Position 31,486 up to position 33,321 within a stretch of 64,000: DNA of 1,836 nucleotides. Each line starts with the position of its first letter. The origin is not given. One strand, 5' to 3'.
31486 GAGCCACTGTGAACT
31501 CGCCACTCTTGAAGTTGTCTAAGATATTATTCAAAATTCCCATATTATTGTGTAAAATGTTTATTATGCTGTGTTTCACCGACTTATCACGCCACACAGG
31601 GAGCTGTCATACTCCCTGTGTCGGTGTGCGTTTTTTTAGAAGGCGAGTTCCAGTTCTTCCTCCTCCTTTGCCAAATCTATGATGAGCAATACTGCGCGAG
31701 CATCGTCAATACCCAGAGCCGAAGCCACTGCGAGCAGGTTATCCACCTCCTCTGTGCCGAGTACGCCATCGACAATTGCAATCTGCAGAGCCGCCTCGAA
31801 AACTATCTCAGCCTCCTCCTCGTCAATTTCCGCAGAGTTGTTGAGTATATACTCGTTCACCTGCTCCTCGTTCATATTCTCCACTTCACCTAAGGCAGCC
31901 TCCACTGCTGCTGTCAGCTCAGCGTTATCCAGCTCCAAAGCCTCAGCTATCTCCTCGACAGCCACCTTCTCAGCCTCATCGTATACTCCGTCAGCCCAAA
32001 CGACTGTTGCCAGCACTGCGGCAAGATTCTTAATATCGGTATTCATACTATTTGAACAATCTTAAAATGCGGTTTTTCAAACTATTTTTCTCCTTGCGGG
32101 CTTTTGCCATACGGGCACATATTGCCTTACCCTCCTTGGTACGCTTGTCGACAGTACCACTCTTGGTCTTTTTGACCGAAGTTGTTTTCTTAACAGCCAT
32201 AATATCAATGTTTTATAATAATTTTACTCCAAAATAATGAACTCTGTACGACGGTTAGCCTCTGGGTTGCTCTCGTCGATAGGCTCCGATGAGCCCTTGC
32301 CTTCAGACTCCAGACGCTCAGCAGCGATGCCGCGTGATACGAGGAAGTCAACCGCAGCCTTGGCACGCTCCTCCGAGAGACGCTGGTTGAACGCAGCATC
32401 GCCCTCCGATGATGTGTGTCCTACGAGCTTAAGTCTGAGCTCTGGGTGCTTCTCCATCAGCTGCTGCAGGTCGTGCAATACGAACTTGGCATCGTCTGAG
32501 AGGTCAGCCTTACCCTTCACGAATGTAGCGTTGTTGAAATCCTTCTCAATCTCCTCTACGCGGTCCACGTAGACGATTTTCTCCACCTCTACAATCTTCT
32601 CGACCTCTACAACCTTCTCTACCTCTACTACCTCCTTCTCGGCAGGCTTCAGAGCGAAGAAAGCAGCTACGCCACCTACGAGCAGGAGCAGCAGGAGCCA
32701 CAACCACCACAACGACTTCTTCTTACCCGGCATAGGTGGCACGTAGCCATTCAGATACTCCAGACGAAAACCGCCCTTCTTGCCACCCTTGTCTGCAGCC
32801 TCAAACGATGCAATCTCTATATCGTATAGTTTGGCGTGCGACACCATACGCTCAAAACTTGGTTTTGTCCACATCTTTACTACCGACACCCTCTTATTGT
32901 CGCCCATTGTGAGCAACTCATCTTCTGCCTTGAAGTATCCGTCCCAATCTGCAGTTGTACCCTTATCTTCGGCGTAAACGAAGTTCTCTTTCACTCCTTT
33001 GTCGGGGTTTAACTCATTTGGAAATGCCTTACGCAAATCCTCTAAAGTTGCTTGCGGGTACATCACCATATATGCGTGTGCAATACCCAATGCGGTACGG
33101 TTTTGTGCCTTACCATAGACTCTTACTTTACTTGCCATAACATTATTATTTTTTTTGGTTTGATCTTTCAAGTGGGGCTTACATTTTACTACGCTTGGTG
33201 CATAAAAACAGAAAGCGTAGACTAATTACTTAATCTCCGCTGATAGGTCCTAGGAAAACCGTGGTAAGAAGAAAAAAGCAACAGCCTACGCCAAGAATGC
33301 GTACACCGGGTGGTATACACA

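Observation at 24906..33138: The KAP NTPase C-terminus and the OmpA-like protein N-terminus share a ~115-aa domain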

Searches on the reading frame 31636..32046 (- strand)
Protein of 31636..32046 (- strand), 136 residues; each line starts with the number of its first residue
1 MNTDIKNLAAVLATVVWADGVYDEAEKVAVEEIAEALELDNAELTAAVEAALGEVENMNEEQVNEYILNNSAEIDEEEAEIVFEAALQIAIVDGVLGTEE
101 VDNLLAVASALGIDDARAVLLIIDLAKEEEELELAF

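Call 4: search_protein_families(library=pfam, proteins=[window:31636-32046:-], max_evalue=0.1)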
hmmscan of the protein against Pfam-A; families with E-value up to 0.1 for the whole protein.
window:31636-32046:- (136 aa): 4 families
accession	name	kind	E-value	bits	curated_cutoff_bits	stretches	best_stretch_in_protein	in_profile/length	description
PF05099.18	TerB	-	3.2e-10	40.8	24.4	1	7-117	3-112/118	Tellurite resistance protein TerB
PF09548.15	Spore_III_AB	-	0.0011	19.5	32.5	1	32-134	39-140/170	Stage III sporulation protein AB (spore_III_AB)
PF04760.21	IF2_N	-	0.051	13.8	25.3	0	26-53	2-28/53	Translation initiation factor IF-2, N-terminal region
PF03179.20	V-ATPase_G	-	0.073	14.1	28.6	0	24-78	11-65/105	Vacuolar (H+)-ATPase G subunit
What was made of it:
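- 31636..32046 (-): TerB-domain protein, very acidic. Pfam TerB, E=3.2e-10 (call 4).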

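Call 23: search_protein_families(library=padloc, proteins=[window:31636-32046:-], max_evalue=0.01)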
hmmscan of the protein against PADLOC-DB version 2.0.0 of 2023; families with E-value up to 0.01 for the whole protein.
window:31636-32046:- (136 aa): 1 family
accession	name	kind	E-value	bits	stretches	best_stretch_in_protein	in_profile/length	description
PDLC05027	PDC-S48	-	4e-08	30.8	2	10-61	275-325/411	-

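Call 24: search_protein_families(library=ncbifam, proteins=[window:31636-32046:-], max_evalue=0.01)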
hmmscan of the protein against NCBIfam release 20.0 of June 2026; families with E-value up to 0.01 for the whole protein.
window:31636-32046:- (136 aa): 2 families
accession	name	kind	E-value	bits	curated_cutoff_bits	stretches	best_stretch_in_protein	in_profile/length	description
NF006948.0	PRK09430.1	equivalog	0.00014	21.6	162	1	10-116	60-166/267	co-chaperone DjlA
TIGR02833.1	spore_III_AB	equivalog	0.0085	16.2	146.5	0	46-133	49-139/170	stage III sporulation protein SpoIIIAB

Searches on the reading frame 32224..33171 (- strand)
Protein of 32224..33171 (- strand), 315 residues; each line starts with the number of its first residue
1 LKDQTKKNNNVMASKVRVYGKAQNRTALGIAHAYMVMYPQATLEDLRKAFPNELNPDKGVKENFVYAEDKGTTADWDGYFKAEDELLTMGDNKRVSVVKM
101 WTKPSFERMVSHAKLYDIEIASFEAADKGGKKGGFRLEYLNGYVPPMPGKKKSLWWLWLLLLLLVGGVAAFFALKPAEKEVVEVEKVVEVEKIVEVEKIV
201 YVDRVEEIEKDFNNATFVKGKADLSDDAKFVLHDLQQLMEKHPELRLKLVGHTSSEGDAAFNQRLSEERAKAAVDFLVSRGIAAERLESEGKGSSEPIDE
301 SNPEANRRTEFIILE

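Call 4: search_protein_families(library=pfam, proteins=[window:32224-33171:-], max_evalue=0.1)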
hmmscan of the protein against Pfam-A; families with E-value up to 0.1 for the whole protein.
window:32224-33171:- (315 aa): 4 families
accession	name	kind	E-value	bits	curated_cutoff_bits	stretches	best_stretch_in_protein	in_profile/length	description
PF00691.25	OmpA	-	4e-17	62.8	27.2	1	216-307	1-94/98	OmpA family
PF07296.16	TraP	-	0.00073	19.2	25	1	152-213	119-179/202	TraP protein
PF05359.17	DUF748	-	0.0013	17.3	50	1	210-274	876-940/1037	Domain of Unknown Function (DUF748)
PF22621.2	CurL-like_PKS_C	-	0.081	13.3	27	0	233-265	18-50/64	CurL-like, PKS C-terminal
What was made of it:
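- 32224..33138 (-): Gene for the OmpA-like membrane-anchored protein. The real start is the ATG at 33138; the mechanical ORF starts at the TTG at 33171. Pfam OmpA 62.8 bits (call 4).
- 32251..32526 (-): OmpA/MotB-type peptidoglycan-associating domain (residues 216-307). Pfam PF00691, E=4e-17 (call 4).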

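Call 23: search_protein_families(library=padloc, proteins=[window:32224-33171:-], max_evalue=0.01)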
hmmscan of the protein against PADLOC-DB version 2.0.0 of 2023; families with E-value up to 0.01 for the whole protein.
window:32224-33171:- (315 aa): 2 families
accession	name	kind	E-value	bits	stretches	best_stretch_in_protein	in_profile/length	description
PDLC00609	ZorB1|ZorB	-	8.4e-05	20.2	1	250-310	139-211/232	MotB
PDLC00612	ZorB1|ZorB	-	0.0018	15.8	0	251-278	191-218/293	MotB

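Call 24: search_protein_families(library=ncbifam, proteins=[window:32224-33171:-], max_evalue=0.01)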
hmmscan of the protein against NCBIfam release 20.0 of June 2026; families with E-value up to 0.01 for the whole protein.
window:32224-33171:- (315 aa): 33 families (the best 25 are shown)
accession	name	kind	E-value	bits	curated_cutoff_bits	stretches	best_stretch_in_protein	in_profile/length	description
NF053611.1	YiaD_Gzip_OmpA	equivalog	3.2e-23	82.5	175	1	204-311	92-204/206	YiaD family glycine zipper/OmpA-like lipoprotein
NF053607.1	CHU_0125_OmpA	equivalog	4.3e-21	75.1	620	1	212-315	530-638/639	CHU_0125 family OmpA-like outer membrane integrity protein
NF053612.1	anchor_PA1041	equivalog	7e-21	75.2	250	1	209-311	127-233/236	PA1041 family peptidoglycan-binding anchor lipoprotein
NF052230.1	T9SS_PorE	exception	1.6e-17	63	600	1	218-297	520-599/648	PorE family type IX secretion system protein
NF045787.1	OmpABordt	equivalog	1.6e-14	54.1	200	1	219-308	91-184/194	outer membrane protein OmpA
NF053613.1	OMP_toxin_LptF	equivalog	1.2e-13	51.3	400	1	212-308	140-240/256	lipotoxin F family OmpA-related lipoprotein LptF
TIGR03350.1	type_VI_ompA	equivalog_domain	4.9e-13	49.2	139.8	1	213-310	30-134/137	type VI secretion system protein TssL, long form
NF053585.1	OMP_LP_YfiB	equivalog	5.1e-13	49.2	128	1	217-308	60-155/163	outer membrane lipoprotein YfiB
TIGR03789.1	pdsO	hypoth_equivalog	7.9e-13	48.6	152.2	1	216-302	142-228/243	sortase-associated OmpA-like protein PdsO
NF008071.1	PRK10808.1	equivalog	1.2e-12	47.9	277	1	220-307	238-327/358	porin OmpA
NF033763.1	exchanger_TraB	exception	1.8e-12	46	700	1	229-314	408-498/522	outer membrane exchange protein TraB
NF007804.1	PRK10510.1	equivalog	1.8e-11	43.8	307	1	212-302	111-201/219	OmpA family lipoprotein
TIGR02802.1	Pal_lipo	equivalog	5.7e-11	42.4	125.35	1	220-311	7-102/104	peptidoglycan-associated lipoprotein Pal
NF005999.0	PRK08126.1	subfamily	6.3e-09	35.1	571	1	215-310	325-427/432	hypothetical protein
NF053608.1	Lsa66_OmpA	equivalog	1.2e-07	30.6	700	1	234-302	496-564/581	fibronectin-binding adhesin Lsa66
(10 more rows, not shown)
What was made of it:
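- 32251..32526 (-): Several NCBIfam OmpA-like models match, all below their family cut-offs (call 24).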

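Call 62: search_protein_families(library=phrogs, proteins=[window:32224-33171:-], max_evalue=0.01)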
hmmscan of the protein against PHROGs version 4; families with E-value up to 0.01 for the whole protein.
window:32224-33171:- (315 aa): 5 families
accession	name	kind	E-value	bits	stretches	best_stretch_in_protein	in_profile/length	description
phrog_7897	-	unknown function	2.4e-13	51.2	1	217-308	220-316/327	-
phrog_15381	-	unknown function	3.8e-08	34.5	1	208-314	5-116/154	-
phrog_25518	-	unknown function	1.1e-06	28.9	1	198-310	398-519/526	-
phrog_26111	-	moron, auxiliary metabolic gene and host takeover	6.3e-05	23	1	184-312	200-325/327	membrane protein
phrog_21158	-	unknown function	0.00022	21.8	1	211-314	155-265/308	-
